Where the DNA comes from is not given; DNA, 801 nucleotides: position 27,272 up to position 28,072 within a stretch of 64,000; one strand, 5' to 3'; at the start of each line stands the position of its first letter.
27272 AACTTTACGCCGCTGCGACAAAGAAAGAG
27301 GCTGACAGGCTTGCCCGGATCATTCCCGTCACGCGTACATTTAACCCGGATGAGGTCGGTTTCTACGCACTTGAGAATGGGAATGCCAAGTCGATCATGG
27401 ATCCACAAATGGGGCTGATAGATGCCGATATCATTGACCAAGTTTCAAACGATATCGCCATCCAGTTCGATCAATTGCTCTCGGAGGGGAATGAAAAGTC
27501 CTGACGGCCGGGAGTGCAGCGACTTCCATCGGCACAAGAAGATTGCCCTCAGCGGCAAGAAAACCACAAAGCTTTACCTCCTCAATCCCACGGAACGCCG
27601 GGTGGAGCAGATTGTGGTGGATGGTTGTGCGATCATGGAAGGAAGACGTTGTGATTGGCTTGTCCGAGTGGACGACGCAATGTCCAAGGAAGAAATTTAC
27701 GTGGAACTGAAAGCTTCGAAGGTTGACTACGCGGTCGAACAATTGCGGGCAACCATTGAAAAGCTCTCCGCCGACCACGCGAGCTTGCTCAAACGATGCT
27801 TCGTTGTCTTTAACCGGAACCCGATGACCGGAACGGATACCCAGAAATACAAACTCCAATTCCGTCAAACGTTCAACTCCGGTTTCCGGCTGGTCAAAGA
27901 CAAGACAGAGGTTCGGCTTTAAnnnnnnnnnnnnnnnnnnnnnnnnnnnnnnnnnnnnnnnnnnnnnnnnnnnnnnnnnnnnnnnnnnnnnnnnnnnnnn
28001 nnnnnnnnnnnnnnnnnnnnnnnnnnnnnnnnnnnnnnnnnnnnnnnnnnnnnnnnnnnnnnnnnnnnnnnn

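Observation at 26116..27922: AT-rich two-gene insertion next to a tyrosine recombinase: ABC/AAA_21-type ATPase plus overlapping PD-(D/E)xK-like mini-protein, a candidate uncharacterised defence module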

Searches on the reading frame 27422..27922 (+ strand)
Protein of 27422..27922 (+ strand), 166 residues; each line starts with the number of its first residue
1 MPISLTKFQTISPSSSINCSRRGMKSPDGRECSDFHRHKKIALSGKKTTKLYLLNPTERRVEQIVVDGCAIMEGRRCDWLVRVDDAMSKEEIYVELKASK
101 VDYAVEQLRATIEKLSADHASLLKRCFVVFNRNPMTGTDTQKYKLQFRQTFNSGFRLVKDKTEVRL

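Call 3: search_protein_families(library=pfam, proteins=[window:27422-27922:+], max_evalue=1)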
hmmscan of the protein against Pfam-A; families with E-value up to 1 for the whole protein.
window:27422-27922:+ (166 aa): 1 family
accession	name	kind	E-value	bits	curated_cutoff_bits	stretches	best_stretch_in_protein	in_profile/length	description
PF00364.28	Biotin_lipoyl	-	0.15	12.4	22.1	1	72-106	13-46/73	Biotin-requiring enzyme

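Call 4: search_protein_families(library=padloc, proteins=[window:27422-27922:+], max_evalue=1)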
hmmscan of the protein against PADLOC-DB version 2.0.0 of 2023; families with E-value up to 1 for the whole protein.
window:27422-27922:+ (166 aa): 2 families
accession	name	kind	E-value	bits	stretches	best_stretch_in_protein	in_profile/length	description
PDLC04563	PDC-M29B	-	5.1e-07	28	1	54-157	45-155/164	-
PDLC04564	PDC-M29B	-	0.025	12.5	1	65-130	55-127/162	-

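Call 5: search_protein_families(library=ncbifam, proteins=[window:27422-27922:+], max_evalue=1)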
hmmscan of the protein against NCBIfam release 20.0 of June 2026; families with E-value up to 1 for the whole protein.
window:27422-27922:+ (166 aa): 1 family
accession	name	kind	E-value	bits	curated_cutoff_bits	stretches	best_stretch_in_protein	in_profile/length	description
NF004267.1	PRK05687.1-3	equivalog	0.068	12.3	293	1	76-120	216-261/266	flagellar assembly protein FliH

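Call 8: find_homologous_proteins(query=window:27491-27922:+, max_evalue=0.001)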
Query window:27491-27922:+ (143 aa): 68 proteins with E <= 0.001 among 81 candidates.
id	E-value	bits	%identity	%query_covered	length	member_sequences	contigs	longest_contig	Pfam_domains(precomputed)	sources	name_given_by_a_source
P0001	1.1e-89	315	100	100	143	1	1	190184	-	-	-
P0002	1.5e-69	250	82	100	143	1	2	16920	-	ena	-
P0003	5.1e-64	232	76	100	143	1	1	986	-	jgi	jgi:hypothetical protein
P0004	7.1e-64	232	74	100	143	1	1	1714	-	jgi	jgi:hypothetical protein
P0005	1.3e-63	231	76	100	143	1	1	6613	-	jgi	jgi:hypothetical protein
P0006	5.0e-63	229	76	100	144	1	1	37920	-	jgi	jgi:hypothetical protein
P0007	7.9e-63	228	73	100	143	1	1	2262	-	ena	-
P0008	2.4e-62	227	75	100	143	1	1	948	-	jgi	jgi:hypothetical protein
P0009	2.7e-61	223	74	98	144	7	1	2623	-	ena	-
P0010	5.2e-61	222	74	98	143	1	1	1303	-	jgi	-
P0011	6.8e-61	222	72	100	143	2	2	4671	-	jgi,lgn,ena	jgi:hypothetical protein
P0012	9.7e-61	222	74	98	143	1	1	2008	-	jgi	jgi:hypothetical protein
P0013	4.5e-60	219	73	100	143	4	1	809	-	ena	-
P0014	5.1e-59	216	71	100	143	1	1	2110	-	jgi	jgi:hypothetical protein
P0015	1.4e-58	215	71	100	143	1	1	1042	-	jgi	-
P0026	1.4e-54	202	66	100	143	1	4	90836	-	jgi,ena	jgi:hypothetical protein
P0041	1.4e-48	182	61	100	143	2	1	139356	-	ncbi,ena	-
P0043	6.8e-48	180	61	100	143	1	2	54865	-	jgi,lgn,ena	jgi:hypothetical protein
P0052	1.5e-45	172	59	100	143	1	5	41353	-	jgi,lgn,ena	jgi:hypothetical protein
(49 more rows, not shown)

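Call 13: find_encoding_contigs(protein=P0041, flank=8000, max_places=3)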
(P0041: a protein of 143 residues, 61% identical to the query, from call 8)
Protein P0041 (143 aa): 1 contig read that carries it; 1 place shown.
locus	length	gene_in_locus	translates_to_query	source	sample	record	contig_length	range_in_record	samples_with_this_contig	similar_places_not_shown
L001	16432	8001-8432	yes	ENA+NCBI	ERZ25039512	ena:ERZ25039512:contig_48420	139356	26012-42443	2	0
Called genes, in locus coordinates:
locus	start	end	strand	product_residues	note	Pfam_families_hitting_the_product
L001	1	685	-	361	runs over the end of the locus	PF08240:ADH_N, PF00107:ADH_zinc_N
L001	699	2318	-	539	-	-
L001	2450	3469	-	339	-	-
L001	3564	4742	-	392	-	-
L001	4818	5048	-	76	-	-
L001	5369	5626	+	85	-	-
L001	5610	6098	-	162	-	-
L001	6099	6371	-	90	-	-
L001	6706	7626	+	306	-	PF13175:AAA_15 (weak), PF13304:AAA_21 (faint)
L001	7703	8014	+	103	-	-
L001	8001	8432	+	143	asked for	-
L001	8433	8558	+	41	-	-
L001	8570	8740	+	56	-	-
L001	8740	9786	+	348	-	PF12708:Pect-lyase_RHGA_epim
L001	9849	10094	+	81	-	-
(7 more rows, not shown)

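Call 14: find_encoding_contigs(protein=P0026, flank=8000, max_places=3)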
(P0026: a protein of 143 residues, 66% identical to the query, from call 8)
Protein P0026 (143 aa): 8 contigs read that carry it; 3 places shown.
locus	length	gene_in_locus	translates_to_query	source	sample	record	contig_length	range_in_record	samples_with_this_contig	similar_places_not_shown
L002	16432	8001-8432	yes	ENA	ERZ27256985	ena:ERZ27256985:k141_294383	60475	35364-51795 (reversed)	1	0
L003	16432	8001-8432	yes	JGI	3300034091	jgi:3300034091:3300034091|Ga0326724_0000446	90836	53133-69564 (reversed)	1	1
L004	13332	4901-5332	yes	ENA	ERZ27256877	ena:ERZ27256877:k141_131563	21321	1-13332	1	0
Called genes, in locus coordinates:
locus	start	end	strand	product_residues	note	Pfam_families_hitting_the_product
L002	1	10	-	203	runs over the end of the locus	PF00691:OmpA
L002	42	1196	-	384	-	PF26550:Tricorn_2nd (faint), PF07676:PD40 (faint), PF26549:Tricorn_N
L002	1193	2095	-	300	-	PF13103:TonB_2, PF03544:TonB_C (faint)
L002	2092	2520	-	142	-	PF02472:ExbD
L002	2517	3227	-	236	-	PF01618:MotA_ExbB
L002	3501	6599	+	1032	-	PF07517:SecA_DEAD, PF00270:DEAD (weak), PF01043:SecA_PP_bind, PF21090:P-loop_SecA, PF07516:SecA_SW, PF02810:SEC-C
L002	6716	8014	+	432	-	PF13175:AAA_15, PF13304:AAA_21, PF13175:AAA_15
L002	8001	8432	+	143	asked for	-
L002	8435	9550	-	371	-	PF03572:Peptidase_S41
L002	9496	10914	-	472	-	PF02844:GARS_N, PF01071:GARS_A, PF02843:GARS_C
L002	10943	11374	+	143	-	PF01325:Fe_dep_repress, PF02742:Fe_dep_repr_C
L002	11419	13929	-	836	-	PF13432:TPR_16, PF13424:TPR_12, PF14559:TPR_19, PF13414:TPR_11, PF13432:TPR_16, PF14559:TPR_19, PF13414:TPR_11, PF13424:TPR_12, +30 more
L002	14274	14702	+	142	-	PF01850:PIN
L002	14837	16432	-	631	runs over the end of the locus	PF13360:PQQ_2 (faint)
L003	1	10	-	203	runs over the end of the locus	PF00691:OmpA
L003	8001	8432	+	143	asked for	-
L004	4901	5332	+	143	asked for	-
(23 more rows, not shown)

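Call 17: find_encoding_contigs(protein=P0043, flank=8000, max_places=2)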
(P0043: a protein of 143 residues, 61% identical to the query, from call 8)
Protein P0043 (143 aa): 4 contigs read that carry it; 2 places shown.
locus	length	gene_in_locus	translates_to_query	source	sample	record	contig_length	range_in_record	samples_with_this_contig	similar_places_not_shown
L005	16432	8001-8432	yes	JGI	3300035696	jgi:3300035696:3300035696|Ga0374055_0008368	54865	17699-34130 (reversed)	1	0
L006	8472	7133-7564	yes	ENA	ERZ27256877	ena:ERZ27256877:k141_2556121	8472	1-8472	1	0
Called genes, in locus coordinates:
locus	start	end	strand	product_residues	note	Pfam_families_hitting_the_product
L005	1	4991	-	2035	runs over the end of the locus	PF00932:LTD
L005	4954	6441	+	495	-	PF19815:DUF6298, PF12904:Collagen_bind_2 (weak)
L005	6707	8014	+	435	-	PF13175:AAA_15 (weak), PF13304:AAA_21, PF13175:AAA_15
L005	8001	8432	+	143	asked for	-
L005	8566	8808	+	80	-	-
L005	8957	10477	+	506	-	-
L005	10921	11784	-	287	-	PF02163:Peptidase_M50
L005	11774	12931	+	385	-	PF07963:N_methyl (weak)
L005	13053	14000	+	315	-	PF01261:AP_endonuc_2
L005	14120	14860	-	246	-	-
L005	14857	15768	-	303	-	PF02086:MethyltransfD12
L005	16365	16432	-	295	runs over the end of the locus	PF02086:MethyltransfD12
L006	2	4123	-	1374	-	?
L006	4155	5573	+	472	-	PF19815:DUF6298, PF12904:Collagen_bind_2 (weak)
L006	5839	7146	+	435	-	PF13175:AAA_15 (weak), PF13304:AAA_21, PF13175:AAA_15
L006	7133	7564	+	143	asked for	-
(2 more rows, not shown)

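Call 18: find_encoding_contigs(protein=P0052, flank=8000, max_places=2)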
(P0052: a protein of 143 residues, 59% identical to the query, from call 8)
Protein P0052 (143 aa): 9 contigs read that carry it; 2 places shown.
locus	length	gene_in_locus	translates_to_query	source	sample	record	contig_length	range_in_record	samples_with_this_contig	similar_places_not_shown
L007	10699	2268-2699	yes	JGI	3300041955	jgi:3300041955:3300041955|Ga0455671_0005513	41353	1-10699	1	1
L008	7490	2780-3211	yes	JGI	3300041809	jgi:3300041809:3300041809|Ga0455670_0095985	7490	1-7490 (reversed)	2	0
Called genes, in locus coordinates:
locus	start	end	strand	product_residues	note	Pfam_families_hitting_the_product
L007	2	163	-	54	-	?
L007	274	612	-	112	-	-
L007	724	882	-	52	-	-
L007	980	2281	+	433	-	PF13175:AAA_15, PF13304:AAA_21, PF13175:AAA_15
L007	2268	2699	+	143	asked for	-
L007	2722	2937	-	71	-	-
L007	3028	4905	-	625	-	PF13522:GATase_6, PF13537:GATase_7, PF00733:Asn_synthase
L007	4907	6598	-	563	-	PF02366:PMT, PF13231:PMT_2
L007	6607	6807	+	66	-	-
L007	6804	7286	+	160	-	PF14376:Haem_bd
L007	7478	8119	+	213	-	PF02230:Abhydrolase_2, PF00561:Abhydrolase_1 (faint)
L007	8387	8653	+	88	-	-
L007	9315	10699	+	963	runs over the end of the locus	-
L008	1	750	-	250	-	?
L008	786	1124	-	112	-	-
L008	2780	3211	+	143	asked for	-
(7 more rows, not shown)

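Call 19: predict_structure(alignment_id=A1)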
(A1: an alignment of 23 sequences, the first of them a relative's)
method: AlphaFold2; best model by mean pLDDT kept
length: 143 residues; sequences in the alignment: 23
mean_pLDDT: 85.5   pTM: 0.84
mean pLDDT of the five models: 85.5, 78.8, 76.0, 72.6, 59.3
residues with pLDDT >= 90: 64; 70-90: 66; 50-70: 13; < 50: 0
segments of 3 or more residues with pLDDT < 50: none
pLDDT, mean of each block of 10 residues (from residue 1): 78 91 82 92 76 88 84 83 91 78 88 81 90 93 92
secondary structure, 60 per line:
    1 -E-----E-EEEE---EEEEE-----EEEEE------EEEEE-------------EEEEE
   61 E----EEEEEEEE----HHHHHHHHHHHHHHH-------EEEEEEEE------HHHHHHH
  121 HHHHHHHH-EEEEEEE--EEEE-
elements in order: E10-13 E17-21 E27-31 E38-42 E56-61 E66-73 H78-92 E100-107 H114-128 E130-136 E139-142

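Call 22: search_protein_representatives(alignment_id=A1)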
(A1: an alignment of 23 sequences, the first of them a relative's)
Query: 23 sequences, 143 profile positions. Proteins with E-value up to 0.001 (for the whole library): 1758; up to 1e-10: 677; up to 1e-30: 12. The best 150 are listed.
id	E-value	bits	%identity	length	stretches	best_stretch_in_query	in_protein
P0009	6.8e-68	243.1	-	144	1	1-142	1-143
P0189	9.2e-51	187.6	-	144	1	3-143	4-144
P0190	2.4e-45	170.0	-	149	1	3-143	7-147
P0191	3.5e-45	169.5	-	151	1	4-142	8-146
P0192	2.6e-43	163.4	-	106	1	38-143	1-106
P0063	8.4e-42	158.5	-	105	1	1-95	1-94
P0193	3.3e-41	156.6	-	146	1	2-143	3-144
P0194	2.0e-34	134.6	-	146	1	12-139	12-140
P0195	7.4e-34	132.8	-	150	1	8-141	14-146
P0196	2.0e-33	131.4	-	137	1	4-140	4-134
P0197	8.6e-32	126.1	-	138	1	9-143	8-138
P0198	3.3e-31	124.2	-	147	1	7-135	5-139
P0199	4.0e-30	120.7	-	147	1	8-134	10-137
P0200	4.4e-30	120.5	-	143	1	8-134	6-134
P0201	4.8e-30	120.4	-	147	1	7-137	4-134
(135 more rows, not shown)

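Call 23: fold_search(model_id=the predicted structure, library=pdb)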
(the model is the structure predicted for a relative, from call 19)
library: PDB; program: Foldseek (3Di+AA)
matches with E <= 10: 697; with E <= 0.001: 0
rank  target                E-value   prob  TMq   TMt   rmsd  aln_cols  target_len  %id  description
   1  2ziw_A                2.6e-02  0.77  0.31  0.19   7.1       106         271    9  Crystal structure of the Mus81-Eme1 complex (released 2008-04-29)
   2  9f9l_A                2.9e-02  0.85  0.34  0.27   7.5       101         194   10  Crystal structure of MUS81-EME1 bound by compound 16. (released 2024-07-03)
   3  9f99_A                3.5e-02  0.66  0.29  0.24   7.9       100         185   13  Crystal structure of MUS81-EME1 bound by compound 10. (released 2024-06-19)
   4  7ste_E                4.5e-02  0.47  0.31  0.16   9.5       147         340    8  Rad24-RFC ADP state (released 2022-04-06)
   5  7f6l_A                5.1e-02  0.57  0.31  0.19   7.9       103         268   12  Crystal structure of human MUS81-EME2 complex (released 2022-03-02)
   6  8q3b_E                5.5e-02  0.89  0.37  0.28   4.0        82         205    4  The closed state of the ASFV apo-RNA polymerase (released 2024-02-14)
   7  1fok_A                5.8e-02  0.91  0.40  0.12   4.1       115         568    8  STRUCTURE OF RESTRICTION ENDONUCLEASE FOKI BOUND TO DNA (released 1997-12-03)
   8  9f9l_C                6.2e-02  0.69  0.33  0.27   7.5       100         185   10  Crystal structure of MUS81-EME1 bound by compound 16. (released 2024-07-03)
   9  8thb_E                6.6e-02  0.38  0.30  0.15   9.0       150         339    7  Structure of the Saccharomyces cerevisiae PCNA clamp unloader Elg1-RFC complex (released 2024-05-22)
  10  7z6h_E                6.6e-02  0.30  0.28  0.14  10.2       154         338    6  Structure of DNA-bound human RAD17-RFC clamp loader and 9-1-1 checkpoint clamp (released 2022-05-04)
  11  2bam_B                7.0e-02  0.75  0.37  0.27   5.8        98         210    8  RESTRICTION ENDONUCLEASE BAMHI COMPLEX WITH DNA AND CALCIUM IONS (PRE-REACTIVE COMPLEX). (released 1999-10-31)
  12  7stb_E                8.5e-02  0.14  0.23  0.13  11.8       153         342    9  Closed state of Rad24-RFC:9-1-1 bound to a 5' ss/dsDNA junction (released 2022-03-23)
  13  9f9m_C                9.1e-02  0.44  0.30  0.25   8.9       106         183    8  Crystal structure of MUS81-EME1 bound by compound 21. (released 2024-06-19)
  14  9f9k_C                9.7e-02  0.60  0.32  0.27   8.1        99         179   10  Crystal structure of MUS81-EME1 bound by compound 15. (released 2024-07-03)
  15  8vx9_A                1.1e-01  0.57  0.38  0.24   4.9       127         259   12  Structure of HamAB apo complex from the Escherichia coli Hachiman defense system (released 2024-03-13)
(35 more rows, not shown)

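Call 26: search_protein_families(library=padloc, alignment_id=A2, max_evalue=0.01)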
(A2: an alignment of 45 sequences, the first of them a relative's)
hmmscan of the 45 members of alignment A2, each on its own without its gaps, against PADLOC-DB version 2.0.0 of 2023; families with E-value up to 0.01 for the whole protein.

A. member 1, P0001 (143 aa): 1 family
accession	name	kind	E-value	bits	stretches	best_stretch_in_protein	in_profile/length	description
PDLC04563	PDC-M29B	-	3.4e-07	28.5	1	31-134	45-155/164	-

B. families by the number of members that match (of 45 scanned): 8 families
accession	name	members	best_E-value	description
PDLC04563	PDC-M29B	40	2.2e-12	-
PDLC04564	PDC-M29B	8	6.4e-05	-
PDLC03034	MTase_I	1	0.00077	Type I methyltransferase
PDLC02320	AbiEii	1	0.0029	AbiEii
PDLC01250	Cas4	1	0.0032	"CAS-I,CAS-II,CAS-III,CAS-IV,CAS-V,CAS-VI; acquisition_associated"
PDLC03214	mREase_II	1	0.0068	Type II methyl-directed restriction enzyme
PDLC03397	Vsr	1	0.0089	Type II nicking endonuclease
PDLC03843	LeoC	1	0.0097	-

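Call 27: search_solved_structures(query=A2, max_evalue=10, show_alignments=3)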
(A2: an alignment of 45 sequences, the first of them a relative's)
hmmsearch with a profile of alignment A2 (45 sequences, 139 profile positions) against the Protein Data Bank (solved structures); distinct sequences matched with E-value up to 10: 2.
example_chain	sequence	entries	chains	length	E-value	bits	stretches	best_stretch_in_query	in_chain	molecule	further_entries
5bth_A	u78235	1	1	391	0.47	13.3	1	31-81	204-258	Decapping nuclease RAI1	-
5bud_A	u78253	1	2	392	0.47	13.3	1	31-81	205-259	Decapping nuclease RAI1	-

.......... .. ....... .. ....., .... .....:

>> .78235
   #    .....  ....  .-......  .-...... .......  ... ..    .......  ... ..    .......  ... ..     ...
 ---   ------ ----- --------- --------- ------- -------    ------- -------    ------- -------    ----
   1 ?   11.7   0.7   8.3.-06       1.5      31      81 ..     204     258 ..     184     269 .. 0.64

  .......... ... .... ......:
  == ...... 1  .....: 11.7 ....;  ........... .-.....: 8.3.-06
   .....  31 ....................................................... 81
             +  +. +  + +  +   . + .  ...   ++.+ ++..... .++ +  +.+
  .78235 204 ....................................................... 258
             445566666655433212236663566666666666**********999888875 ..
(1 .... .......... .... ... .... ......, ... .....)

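Call 35: find_related_loci(query=A1, collection=genome_contigs, flank=10000)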
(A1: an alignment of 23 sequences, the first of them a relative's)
Query A1 (143 aa) in genome_contigs; peptide patterns used: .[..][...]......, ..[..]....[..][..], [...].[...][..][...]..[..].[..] (x = any residue, [..] = any of these).
132 stretches matched a pattern; 61 encode a relative of the query (tblastn E <= 1e-3); 61 distinct loci.
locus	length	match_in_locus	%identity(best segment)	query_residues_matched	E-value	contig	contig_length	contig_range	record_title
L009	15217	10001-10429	67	1-143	4e-62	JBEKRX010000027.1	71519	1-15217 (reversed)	MAG: Verrucomicrobiota bacterium isolate SPRUCE 520 SPRUCE_520_27, whole genome shotgun sequence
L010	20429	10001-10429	64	1-143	2e-58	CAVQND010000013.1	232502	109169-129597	MAG: uncultured bacterium isolate MFD03726.bin.2.4 genome assembly, contig: contig_25421, whole genome shotgun sequence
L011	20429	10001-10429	61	1-143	5e-55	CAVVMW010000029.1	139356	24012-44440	MAG: uncultured bacterium isolate MFD03726.bin.2.170 genome assembly, contig: contig_48420, whole genome shotgun sequenc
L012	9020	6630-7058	55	1-143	1e-51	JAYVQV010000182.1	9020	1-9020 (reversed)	MAG: Limisphaerales bacterium isolate GL72_UP_metabinner_105_sub GL72_UP_metabinner_105_sub_181, whole genome shotgun se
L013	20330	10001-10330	54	4-113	3e-34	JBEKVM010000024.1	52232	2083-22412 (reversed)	MAG: Verrucomicrobiota bacterium isolate SPRUCE 604 SPRUCE_604_24, whole genome shotgun sequence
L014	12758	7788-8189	43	1-140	1e-28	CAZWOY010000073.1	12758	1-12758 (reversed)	MAG TPA_asm: uncultured bacterium isolate SRP141376_co4_90 genome assembly, contig: NODE_8284_length_12758_cov_5.437534,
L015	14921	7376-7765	41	1-134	3e-25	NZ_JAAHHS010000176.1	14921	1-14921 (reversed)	MAG: Moorena sp. SIO3H5 3H5_NODE_176, whole genome shotgun sequence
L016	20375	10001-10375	42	8-134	6e-25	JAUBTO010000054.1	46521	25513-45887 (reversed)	Microcoleus sp. C2D2 NODE_104_length_46521_cov_43.007062, whole genome shotgun sequence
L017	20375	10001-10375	40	8-134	8e-24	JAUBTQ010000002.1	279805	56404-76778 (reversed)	Microcoleus sp. BROC3 NODE_13_length_279805_cov_22.007765, whole genome shotgun sequence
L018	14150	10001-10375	41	8-134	1e-23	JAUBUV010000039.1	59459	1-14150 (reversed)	Microcoleus sp. AT9_A5 NODE_80_length_59459_cov_76.000269, whole genome shotgun sequence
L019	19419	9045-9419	40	8-134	2e-23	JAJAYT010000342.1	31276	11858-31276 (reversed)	MAG: Microcoleus sp. CAN_BIN18 c_000000108120, whole genome shotgun sequence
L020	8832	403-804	39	8-143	1e-20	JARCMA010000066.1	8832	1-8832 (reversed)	MAG: Microcoleus sp. MP8IB2.171 k99_160902, whole genome shotgun sequence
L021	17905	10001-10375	40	8-134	2e-23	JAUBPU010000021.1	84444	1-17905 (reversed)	Microcoleus sp. S13_B4 NODE_78_length_84444_cov_32.902249, whole genome shotgun sequence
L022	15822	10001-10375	41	8-134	3e-23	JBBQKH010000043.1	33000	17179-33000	MAG: Cyanobacteriota bacterium isolate Co_metawrap_621 Cmw_621_k141_22837588_length_33000_cov_30.9854, whole genome shot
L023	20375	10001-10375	40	8-134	3e-23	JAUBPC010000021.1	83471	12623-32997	Microcoleus sp. SVA1_B3 NODE_60_length_83471_cov_54.696021, whole genome shotgun sequence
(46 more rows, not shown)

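Call 50: search_protein_families(library=padloc, alignment_id=A5, max_evalue=1e-10)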
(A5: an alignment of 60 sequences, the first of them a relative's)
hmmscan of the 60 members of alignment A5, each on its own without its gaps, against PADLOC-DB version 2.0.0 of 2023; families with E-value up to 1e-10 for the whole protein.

A. member 1, L054:3734-4135:+ (133 aa): 0 families

B. families by the number of members that match (of 60 scanned): 48 families (the first 25 are shown)
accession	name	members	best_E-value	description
PDLC04851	PDC-S05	3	1.3e-148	-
PDLC04868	PDC-S05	3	1.1e-138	-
PDLC04871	PDC-S05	3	1.6e-128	-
PDLC04853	PDC-S05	3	9.6e-122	-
PDLC04852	PDC-S05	3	1e-111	-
PDLC04843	PDC-S05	3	4.6e-104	-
PDLC04870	PDC-S05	3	3.1e-93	-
PDLC04864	PDC-S05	3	2.8e-92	-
PDLC04876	PDC-S05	3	3.6e-64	-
PDLC04860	PDC-S05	3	4.1e-53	-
PDLC04854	PDC-S05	3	2e-48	-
PDLC04872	PDC-S05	3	5.1e-47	-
PDLC04858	PDC-S05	3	1.2e-45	-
PDLC04965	PDC-S23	3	1.8e-44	-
PDLC04964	PDC-S23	3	1.5e-42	-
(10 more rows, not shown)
